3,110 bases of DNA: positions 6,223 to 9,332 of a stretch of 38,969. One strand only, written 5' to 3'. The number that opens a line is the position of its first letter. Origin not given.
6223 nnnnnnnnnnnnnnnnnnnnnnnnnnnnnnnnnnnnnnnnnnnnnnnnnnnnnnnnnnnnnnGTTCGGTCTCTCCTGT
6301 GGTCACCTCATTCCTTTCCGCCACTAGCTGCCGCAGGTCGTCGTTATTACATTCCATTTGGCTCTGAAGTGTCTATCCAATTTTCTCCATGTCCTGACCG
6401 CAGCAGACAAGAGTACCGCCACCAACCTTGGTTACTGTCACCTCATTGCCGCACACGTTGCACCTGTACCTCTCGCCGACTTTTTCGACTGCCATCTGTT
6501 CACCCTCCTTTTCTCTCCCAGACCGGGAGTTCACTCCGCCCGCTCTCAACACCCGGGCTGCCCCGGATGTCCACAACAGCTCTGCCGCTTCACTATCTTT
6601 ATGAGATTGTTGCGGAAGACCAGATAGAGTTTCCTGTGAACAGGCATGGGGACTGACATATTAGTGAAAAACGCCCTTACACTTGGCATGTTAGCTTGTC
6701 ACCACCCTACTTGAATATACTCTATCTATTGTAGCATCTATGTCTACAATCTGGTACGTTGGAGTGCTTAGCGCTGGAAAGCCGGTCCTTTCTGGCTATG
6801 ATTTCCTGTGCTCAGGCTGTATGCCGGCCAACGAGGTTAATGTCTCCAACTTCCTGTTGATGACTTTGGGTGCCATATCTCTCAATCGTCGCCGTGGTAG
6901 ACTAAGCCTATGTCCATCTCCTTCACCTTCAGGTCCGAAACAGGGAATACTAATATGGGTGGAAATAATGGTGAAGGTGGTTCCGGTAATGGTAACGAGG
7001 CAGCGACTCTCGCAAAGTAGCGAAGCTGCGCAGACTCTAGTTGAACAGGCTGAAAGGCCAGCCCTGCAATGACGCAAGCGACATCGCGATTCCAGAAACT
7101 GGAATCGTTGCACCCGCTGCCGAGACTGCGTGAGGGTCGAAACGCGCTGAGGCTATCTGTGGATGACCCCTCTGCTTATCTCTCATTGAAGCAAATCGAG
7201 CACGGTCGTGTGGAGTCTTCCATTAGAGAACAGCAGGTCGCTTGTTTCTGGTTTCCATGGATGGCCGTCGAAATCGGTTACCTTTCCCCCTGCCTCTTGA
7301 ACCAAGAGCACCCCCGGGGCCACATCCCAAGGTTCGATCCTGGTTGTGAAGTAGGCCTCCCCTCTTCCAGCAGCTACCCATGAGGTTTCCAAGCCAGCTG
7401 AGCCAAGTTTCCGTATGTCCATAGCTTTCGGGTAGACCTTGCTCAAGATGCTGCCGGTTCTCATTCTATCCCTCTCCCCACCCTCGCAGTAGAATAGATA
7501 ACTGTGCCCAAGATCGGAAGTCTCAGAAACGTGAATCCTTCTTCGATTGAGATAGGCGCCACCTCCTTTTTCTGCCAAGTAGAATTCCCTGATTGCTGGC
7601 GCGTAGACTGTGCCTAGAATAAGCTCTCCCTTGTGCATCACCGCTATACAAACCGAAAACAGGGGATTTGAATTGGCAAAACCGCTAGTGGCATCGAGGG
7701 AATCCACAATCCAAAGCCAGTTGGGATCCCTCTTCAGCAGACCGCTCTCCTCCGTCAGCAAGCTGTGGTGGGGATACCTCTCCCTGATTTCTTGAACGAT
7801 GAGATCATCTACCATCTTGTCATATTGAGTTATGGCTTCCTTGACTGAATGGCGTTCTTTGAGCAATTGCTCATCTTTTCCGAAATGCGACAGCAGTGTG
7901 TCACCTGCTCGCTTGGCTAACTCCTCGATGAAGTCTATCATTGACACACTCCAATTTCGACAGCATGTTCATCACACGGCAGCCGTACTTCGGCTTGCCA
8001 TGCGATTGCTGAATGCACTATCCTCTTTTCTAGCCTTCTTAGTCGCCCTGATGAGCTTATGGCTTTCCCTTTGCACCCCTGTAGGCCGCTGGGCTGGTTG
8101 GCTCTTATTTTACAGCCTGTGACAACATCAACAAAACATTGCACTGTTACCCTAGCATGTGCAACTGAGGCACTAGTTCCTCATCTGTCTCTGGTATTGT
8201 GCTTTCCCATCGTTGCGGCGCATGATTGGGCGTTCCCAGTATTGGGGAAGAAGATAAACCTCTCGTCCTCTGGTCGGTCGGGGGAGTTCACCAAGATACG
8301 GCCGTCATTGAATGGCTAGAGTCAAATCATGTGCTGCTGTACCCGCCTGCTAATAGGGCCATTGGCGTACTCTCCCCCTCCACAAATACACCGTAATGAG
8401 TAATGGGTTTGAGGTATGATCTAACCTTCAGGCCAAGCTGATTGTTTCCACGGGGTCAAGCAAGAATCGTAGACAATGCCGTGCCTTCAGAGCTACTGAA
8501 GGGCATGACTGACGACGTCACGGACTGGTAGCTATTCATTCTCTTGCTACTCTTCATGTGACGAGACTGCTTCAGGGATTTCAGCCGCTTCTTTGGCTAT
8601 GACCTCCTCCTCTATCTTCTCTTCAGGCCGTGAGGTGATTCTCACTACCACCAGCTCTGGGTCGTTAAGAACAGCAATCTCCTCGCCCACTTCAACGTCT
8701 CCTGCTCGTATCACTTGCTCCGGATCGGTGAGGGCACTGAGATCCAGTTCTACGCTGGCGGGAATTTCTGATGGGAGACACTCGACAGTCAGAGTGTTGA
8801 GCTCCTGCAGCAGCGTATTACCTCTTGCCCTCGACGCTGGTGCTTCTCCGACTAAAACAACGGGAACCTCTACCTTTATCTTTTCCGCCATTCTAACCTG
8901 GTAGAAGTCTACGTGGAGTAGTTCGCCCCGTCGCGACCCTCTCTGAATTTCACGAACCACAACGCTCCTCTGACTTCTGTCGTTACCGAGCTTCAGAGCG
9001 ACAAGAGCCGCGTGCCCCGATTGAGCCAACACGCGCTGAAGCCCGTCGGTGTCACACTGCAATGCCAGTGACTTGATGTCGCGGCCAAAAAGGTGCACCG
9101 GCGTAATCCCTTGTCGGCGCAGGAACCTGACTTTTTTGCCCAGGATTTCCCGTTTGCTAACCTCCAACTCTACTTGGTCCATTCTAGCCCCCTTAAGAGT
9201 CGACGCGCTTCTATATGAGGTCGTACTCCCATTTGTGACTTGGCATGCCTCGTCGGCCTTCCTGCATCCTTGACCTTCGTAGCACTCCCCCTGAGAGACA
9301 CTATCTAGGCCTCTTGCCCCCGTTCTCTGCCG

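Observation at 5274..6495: Desulforedoxin - TspO - Staygreen (Mg-dechelatase family) gene trio in a genome segment with no photosynthesis genes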

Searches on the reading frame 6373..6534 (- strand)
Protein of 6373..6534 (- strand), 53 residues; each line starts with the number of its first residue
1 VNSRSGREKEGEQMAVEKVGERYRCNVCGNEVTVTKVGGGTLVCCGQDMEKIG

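Call 35: search_solved_structures(query=window:6373-6534:-, max_evalue=0.01, show_alignments=2)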
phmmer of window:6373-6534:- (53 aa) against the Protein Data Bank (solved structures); distinct sequences matched with E-value up to 0.01: 5.
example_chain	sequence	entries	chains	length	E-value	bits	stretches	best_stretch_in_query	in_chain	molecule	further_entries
1cfw_A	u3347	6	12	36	8.7e-09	38.5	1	20-51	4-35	PROTEIN (DESULFOREDOXIN) | DESULFOREDOXIN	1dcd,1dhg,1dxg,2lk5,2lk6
2ji2_A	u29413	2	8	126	3.4e-06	30.4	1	22-50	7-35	Desulfoferrodoxin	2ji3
2ji1_A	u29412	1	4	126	3.7e-06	30.3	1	22-50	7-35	Desulfoferrodoxin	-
1vzg_A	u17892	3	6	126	5.5e-06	29.7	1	22-50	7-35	DESULFOFERRODOXIN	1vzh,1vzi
1dfx_A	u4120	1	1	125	7.8e-06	29.3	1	21-50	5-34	DESULFOFERRODOXIN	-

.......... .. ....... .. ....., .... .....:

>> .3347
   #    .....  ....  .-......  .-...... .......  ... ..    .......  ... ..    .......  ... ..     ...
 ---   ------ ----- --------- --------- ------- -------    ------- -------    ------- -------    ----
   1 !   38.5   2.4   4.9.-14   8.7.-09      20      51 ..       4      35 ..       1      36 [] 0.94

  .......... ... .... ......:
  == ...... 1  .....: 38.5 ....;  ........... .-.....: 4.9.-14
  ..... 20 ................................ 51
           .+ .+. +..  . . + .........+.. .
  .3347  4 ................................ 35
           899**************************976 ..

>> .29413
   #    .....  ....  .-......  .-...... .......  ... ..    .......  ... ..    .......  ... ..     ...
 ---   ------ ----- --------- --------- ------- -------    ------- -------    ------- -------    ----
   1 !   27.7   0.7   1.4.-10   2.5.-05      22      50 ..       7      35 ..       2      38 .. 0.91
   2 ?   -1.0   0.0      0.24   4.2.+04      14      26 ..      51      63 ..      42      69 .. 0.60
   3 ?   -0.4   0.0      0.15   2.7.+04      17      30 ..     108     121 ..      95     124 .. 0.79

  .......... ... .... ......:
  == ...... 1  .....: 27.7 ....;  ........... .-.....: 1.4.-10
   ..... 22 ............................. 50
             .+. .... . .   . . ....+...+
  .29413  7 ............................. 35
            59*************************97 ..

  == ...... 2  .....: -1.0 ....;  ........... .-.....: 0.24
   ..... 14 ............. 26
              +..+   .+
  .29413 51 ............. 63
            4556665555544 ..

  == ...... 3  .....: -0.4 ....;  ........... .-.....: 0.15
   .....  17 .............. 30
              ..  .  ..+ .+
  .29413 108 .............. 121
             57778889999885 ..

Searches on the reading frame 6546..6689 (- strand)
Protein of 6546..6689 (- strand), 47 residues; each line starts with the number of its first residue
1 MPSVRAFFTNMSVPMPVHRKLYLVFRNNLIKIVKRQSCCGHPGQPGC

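Call 26: search_protein_families(library=pfam, proteins=[window:6546-6689:-], max_evalue=0.01)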
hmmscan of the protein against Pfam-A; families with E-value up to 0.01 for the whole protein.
window:6546-6689:- (47 aa): 0 families

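Call 54: find_homologous_proteins(query=window:6549-6689:-, max_evalue=0.001)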
Query seq(47 aa) (47 aa): 47 proteins with E <= 0.001 among 47 candidates.
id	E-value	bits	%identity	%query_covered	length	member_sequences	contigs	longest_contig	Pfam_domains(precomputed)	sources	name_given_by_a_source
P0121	5.7e-22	93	87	100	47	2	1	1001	-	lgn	-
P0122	1.1e-21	92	83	100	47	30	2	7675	-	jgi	jgi:hypothetical protein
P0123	1.2e-21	92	81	100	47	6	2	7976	-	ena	-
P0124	1.5e-21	92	85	100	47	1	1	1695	-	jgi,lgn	jgi:hypothetical protein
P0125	1.7e-21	92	81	100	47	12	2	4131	-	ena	-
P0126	2.3e-21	91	83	100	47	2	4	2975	-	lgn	-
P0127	4.3e-21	91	85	100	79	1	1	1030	-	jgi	-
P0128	5.7e-21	90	81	100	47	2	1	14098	-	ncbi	ncbi:MAG: hypothetical protein ACOC6A_02935 [Chloroflexota bacterium]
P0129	8.1e-21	90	83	100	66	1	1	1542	-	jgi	jgi:hypothetical protein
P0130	1.7e-20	89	81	100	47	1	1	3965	-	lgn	-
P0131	2.0e-20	89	81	100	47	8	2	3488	-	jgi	jgi:hypothetical protein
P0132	2.2e-20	88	81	100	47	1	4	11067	-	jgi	jgi:hypothetical protein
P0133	2.4e-20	88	81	100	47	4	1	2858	-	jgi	jgi:hypothetical protein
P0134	2.6e-20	88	86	94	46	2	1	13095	-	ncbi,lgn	-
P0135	2.7e-20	88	85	100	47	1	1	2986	-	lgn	-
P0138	1.0e-19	86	81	100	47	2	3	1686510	-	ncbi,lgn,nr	ncbi:conserved hypothetical protein [Dehalogenimonas lykanthroporepellens BL-DC-9]|nr:conserved hypo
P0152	1.1e-18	83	84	96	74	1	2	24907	-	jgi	jgi:hypothetical protein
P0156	5.0e-18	81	79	100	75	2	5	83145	-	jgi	jgi:hypothetical protein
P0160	6.7e-17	78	80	94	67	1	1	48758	-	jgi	-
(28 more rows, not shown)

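Call 55: find_encoding_contigs(protein=P0138, flank=4000, max_places=4)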
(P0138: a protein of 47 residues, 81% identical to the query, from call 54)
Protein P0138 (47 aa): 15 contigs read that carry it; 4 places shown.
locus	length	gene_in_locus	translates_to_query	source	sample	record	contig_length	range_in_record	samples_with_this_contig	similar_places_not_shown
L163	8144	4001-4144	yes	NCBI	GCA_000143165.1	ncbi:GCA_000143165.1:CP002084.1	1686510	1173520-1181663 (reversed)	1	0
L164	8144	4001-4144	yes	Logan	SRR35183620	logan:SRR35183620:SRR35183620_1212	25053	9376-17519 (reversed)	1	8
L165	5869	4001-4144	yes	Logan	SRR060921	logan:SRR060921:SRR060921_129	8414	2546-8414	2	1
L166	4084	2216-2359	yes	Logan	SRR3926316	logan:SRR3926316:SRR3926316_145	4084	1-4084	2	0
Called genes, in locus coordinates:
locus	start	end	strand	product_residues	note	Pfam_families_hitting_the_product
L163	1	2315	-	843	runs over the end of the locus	PF02861:Clp_N, PF00004:AAA, PF05621:TniB, PF17871:AAA_lid_9, PF00004:AAA, PF07724:AAA_2, PF07728:AAA_5, PF10431:ClpB_D2-small, +6 more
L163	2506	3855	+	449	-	PF06965:Na_H_antiport_1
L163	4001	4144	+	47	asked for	-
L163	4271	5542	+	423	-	PF00079:Serpin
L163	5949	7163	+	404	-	PF00872:Transposase_mut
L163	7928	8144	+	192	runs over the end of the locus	PF00210:Ferritin (faint), PF02915:Rubrerythrin, PF21349:RUBY_RBDX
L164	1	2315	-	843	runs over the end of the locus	PF02861:Clp_N, PF00004:AAA, PF05621:TniB, PF17871:AAA_lid_9, PF00004:AAA, PF07724:AAA_2, PF07728:AAA_5, PF10431:ClpB_D2-small, +6 more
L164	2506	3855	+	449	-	PF06965:Na_H_antiport_1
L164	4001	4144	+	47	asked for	-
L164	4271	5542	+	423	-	PF00079:Serpin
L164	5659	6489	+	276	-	PF07885:Ion_trans_2, PF27232:MJ1433_C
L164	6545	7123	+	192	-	PF00210:Ferritin (faint), PF02915:Rubrerythrin, PF21349:RUBY_RBDX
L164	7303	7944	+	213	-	-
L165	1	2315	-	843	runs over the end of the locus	PF02861:Clp_N, PF00004:AAA, PF05621:TniB, PF17871:AAA_lid_9, PF00004:AAA, PF07724:AAA_2, PF07728:AAA_5, PF10431:ClpB_D2-small, +6 more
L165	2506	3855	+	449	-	PF06965:Na_H_antiport_1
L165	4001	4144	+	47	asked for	-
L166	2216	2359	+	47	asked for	-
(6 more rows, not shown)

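Call 56: find_encoding_contigs(protein=P0156, flank=4000, max_places=5)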
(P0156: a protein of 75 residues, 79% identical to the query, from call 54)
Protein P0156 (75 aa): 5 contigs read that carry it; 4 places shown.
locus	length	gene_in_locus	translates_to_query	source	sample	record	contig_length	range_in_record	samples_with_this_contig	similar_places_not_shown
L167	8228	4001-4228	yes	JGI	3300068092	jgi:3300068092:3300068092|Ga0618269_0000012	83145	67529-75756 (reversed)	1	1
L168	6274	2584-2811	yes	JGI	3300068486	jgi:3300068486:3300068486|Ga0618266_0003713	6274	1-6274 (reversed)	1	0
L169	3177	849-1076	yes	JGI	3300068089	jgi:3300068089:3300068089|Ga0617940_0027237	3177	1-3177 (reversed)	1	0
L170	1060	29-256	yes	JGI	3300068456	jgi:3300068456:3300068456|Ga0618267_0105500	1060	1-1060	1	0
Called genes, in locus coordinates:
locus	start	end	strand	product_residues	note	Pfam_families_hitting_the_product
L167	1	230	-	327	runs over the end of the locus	PF01073:3Beta_HSD, PF01370:Epimerase, PF02719:Polysacc_synt_2 (faint), PF04321:RmlD_sub_bind, PF13460:NAD_binding_10, PF16363:GDP_Man_Dehyd, PF07993:NAD_binding_4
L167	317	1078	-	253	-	PF06314:ADC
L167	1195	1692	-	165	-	-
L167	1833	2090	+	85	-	-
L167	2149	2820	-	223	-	PF00174:Oxidored_molyb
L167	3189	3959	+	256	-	-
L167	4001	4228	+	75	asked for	-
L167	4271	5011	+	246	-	PF07045:DUF1330 (faint)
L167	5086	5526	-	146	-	-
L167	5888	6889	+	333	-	PF01073:3Beta_HSD, PF01370:Epimerase, PF02719:Polysacc_synt_2, PF04321:RmlD_sub_bind, PF05368:NmrA, PF13460:NAD_binding_10, PF16363:GDP_Man_Dehyd, PF07993:NAD_binding_4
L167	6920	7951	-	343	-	PF12740:PETase, PF01738:DLH (faint)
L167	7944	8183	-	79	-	-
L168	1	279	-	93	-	?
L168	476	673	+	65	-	-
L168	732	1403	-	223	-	PF00174:Oxidored_molyb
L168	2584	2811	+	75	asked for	-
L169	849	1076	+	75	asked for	-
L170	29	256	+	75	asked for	-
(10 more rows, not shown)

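Call 57: find_encoding_contigs(protein=P0160, flank=3000, max_places=3)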
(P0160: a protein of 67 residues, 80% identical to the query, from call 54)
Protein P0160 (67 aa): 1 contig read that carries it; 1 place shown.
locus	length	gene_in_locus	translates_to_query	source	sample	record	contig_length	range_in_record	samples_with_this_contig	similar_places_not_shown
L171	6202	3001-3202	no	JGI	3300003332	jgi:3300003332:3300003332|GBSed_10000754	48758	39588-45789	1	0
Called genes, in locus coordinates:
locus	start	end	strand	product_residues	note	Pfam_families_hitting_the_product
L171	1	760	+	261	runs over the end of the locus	PF01904:DUF72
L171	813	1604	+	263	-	PF10370:Rv2993c-like_N, PF01557:FAA_hydrolase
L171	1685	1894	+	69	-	-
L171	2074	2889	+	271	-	PF04015:DUF362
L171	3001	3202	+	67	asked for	-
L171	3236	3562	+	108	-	PF09585:Lin0512_fam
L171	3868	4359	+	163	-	PF01252:Peptidase_A8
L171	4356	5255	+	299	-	PF01479:S4, PF00849:PseudoU_synth_2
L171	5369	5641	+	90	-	-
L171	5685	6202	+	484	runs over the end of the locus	PF00749:tRNA-synt_1c, PF19269:Anticodon_2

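Call 58: find_encoding_contigs(protein=P0152, flank=3000, max_places=3)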
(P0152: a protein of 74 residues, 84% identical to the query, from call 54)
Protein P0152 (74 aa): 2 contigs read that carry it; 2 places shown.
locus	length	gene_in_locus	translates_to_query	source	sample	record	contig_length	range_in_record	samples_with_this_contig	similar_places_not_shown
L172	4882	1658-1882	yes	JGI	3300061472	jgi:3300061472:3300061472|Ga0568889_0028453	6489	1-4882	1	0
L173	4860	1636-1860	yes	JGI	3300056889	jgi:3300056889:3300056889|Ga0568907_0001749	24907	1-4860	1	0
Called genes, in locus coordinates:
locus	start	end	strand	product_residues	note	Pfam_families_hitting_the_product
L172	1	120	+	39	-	?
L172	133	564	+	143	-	PF02517:Rce1-like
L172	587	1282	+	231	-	-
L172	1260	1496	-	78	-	PF09844:DUF2071 (weak)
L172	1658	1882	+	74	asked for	-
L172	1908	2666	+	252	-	PF01209:Ubie_methyltran, PF13489:Methyltransf_23, PF13679:Methyltransf_32, PF05175:MTS, PF13847:Methyltransf_31, PF08241:Methyltransf_11, PF08242:Methyltransf_12, PF13649:Methyltransf_25, +5 more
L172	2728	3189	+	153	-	-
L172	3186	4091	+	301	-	PF01370:Epimerase, PF16363:GDP_Man_Dehyd (faint), PF08338:DUF1731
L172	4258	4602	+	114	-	PF12802:MarR_2 (weak), PF12840:HTH_20, PF01022:HTH_5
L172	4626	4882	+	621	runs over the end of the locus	?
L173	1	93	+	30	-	?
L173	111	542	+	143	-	PF02517:Rce1-like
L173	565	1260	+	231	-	-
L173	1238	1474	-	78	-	PF09844:DUF2071 (weak)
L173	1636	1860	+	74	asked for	-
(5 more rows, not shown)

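Call 59: find_encoding_contigs(protein=P0128, flank=3000, max_places=3)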
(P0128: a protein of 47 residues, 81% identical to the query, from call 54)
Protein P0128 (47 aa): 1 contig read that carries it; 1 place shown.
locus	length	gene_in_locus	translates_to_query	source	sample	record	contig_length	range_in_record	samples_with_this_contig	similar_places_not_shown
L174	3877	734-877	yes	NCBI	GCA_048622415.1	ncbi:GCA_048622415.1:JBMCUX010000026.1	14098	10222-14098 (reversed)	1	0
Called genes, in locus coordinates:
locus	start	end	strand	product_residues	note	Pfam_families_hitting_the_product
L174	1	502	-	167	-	?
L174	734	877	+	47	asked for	-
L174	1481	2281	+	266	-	PF03449:GreA_GreB_N, PF01272:GreA_GreB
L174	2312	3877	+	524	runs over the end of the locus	PF03853:YjeF_N, PF01256:Carb_kinase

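Call 60: find_encoding_contigs(protein=P0134, flank=3000, max_places=3)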
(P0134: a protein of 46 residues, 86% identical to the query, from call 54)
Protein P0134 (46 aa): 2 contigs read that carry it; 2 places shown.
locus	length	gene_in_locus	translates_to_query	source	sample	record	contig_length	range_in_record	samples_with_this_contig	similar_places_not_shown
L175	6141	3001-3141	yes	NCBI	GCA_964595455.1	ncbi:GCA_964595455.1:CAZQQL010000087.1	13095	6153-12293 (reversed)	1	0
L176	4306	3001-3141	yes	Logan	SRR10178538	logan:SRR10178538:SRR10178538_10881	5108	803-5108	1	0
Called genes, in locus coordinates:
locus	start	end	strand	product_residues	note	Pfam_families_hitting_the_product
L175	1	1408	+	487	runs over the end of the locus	PF00982:Glyco_transf_20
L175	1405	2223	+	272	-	PF02358:Trehalose_PPase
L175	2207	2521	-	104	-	PF01850:PIN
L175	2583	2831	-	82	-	PF04014:MazE_antitoxin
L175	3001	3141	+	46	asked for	-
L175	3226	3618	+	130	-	PF06094:GGACT, PF13772:AIG2_2 (weak)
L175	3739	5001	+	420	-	PF05221:AdoHcyase, PF00670:AdoHcyase_NAD, PF02826:2-Hacid_dh_C, PF07991:KARI_N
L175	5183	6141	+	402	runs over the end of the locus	PF00438:S-AdoMet_synt_N, PF02772:S-AdoMet_synt_M, PF02773:S-AdoMet_synt_C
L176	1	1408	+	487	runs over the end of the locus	PF00982:Glyco_transf_20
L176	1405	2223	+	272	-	PF02358:Trehalose_PPase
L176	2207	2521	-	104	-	PF01850:PIN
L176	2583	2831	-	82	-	PF04014:MazE_antitoxin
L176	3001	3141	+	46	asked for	-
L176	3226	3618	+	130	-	PF06094:GGACT, PF13772:AIG2_2 (weak)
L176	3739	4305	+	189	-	?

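Call 73: search_protein_families(library=ncbifam, proteins=[window:6549-6689:-], max_evalue=1)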
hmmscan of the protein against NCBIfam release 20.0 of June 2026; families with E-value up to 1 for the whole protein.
seq(47 aa): 0 families

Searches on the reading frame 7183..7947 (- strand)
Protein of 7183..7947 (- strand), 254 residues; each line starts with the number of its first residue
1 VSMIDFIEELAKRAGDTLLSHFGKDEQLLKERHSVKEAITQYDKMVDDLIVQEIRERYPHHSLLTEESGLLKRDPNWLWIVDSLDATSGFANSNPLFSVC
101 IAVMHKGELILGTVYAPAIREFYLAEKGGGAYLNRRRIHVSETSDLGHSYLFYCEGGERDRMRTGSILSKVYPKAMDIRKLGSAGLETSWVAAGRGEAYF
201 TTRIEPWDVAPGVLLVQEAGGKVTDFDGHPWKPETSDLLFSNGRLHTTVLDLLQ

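Call 3: search_protein_families(library=pfam, proteins=[window:7183-7947:-], max_evalue=0.01)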
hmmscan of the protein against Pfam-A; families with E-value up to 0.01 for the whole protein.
window:7183-7947:- (254 aa): 1 family
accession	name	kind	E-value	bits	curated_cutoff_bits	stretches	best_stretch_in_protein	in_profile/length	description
PF00459.30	Inositol_P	-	4.5e-56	190.7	27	1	3-250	5-263/271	Inositol monophosphatase family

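Call 4: search_protein_families(library=ncbifam, proteins=[window:7183-7947:-], max_evalue=0.01)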
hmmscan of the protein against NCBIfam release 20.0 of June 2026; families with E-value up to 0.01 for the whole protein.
window:7183-7947:- (254 aa): 7 families
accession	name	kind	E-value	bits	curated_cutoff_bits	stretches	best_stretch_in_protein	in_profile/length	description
TIGR02067.1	his_9_HisN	equivalog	9.9e-45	153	275.15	1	5-254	3-252/252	histidinol-phosphatase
NF008027.1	PRK10757.1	equivalog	5.1e-41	140.4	332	1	7-250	8-254/267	inositol-1-monophosphatase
NF009321.0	PRK12676.1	equivalog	7.6e-38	130.1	264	1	4-253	8-262/264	bifunctional fructose-bisphosphatase/inositol-phosphate phosphatase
TIGR01331.1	bisphos_cysQ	equivalog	4.4e-28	98.6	228.8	1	3-244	1-245/250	3'(2'),5'-bisphosphate nucleotidase CysQ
NF008182.0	PRK10931.1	equivalog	2.1e-18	66.3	379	1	3-231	1-228/246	3'(2'),5'-bisphosphate nucleotidase CysQ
NF010678.0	PRK14076.1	equivalog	1.8e-15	56.9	493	1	45-252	48-282/570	bifunctional NADP phosphatase/NAD kinase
TIGR01330.1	bisphos_HAL2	equivalog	4.5e-08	32.3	267.05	1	207-230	296-319/359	3'(2'),5'-bisphosphate nucleotidase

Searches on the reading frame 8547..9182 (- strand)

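Call 3: search_protein_families(library=pfam, proteins=[window:8547-9182:-], max_evalue=0.01)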
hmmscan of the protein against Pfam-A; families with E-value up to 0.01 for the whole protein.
window:8547-9182:- (211 aa): 2 families
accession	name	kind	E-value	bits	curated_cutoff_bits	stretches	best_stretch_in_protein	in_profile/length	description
PF14693.11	Ribosomal_TL5_C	-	1.3e-19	70.8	27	1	101-184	1-82/84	Ribosomal protein TL5, C-terminal domain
PF01386.24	Ribosomal_L25p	-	2.3e-12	47.6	23.6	1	6-93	1-82/82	Ribosomal L25p family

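Call 4: search_protein_families(library=ncbifam, proteins=[window:8547-9182:-], max_evalue=0.01)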
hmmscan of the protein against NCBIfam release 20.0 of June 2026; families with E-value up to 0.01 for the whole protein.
window:8547-9182:- (211 aa): 17 families
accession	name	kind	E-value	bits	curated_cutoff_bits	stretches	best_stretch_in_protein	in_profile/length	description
NF004133.0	PRK05618.2-4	equivalog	2.4e-48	164.4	197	1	4-209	3-204/210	50S ribosomal protein L25/general stress protein Ctc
NF004139.0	PRK05618.4-2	equivalog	6.1e-36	123.7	195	1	4-194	3-196/202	50S ribosomal protein L25/general stress protein Ctc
NF004137.0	PRK05618.3-3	equivalog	7.3e-31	107.6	270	1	1-206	1-205/241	50S ribosomal protein L25/general stress protein Ctc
TIGR00731.1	bL25_bact_ctc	equivalog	1.3e-30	106.5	73.1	1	6-183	1-175/176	50S ribosomal protein L25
NF004141.0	PRK05618.4-4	equivalog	1.9e-29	102.5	309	1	1-200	1-197/201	50S ribosomal protein L25/general stress protein Ctc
NF004131.0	PRK05618.2-1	equivalog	2.9e-27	95.5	189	1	2-206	4-202/207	50S ribosomal protein L25/general stress protein Ctc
NF004136.0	PRK05618.3-2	equivalog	8.4e-27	94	212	1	1-199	1-196/202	50S ribosomal protein L25/general stress protein Ctc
NF004130.0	PRK05618.1-5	equivalog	1.8e-25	89.7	199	1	2-199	2-203/212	50S ribosomal protein L25/general stress protein Ctc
NF004129.0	PRK05618.1-4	equivalog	1.2e-24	86.9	164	1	7-184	3-176/178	50S ribosomal protein L25/general stress protein Ctc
NF004132.0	PRK05618.2-2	equivalog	2.9e-24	85.8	225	1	1-183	1-178/193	50S ribosomal protein L25/general stress protein Ctc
NF004140.0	PRK05618.4-3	equivalog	3.3e-24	85.4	270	1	1-194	1-191/197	50S ribosomal protein L25/general stress protein Ctc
NF004135.0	PRK05618.3-1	equivalog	5.1e-24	84.9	222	1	4-184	5-186/190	50S ribosomal protein L25/general stress protein Ctc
NF004128.0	PRK05618.1-2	equivalog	1.7e-23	83.4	174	1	3-201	4-203/210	50S ribosomal protein L25/general stress protein Ctc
NF004142.0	PRK05618.4-5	equivalog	3e-21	76.1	373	1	8-193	7-186/200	50S ribosomal protein L25/general stress protein Ctc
NF004134.0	PRK05618.2-5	equivalog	3.4e-21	75.7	316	1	18-204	18-203/217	50S ribosomal protein L25/general stress protein Ctc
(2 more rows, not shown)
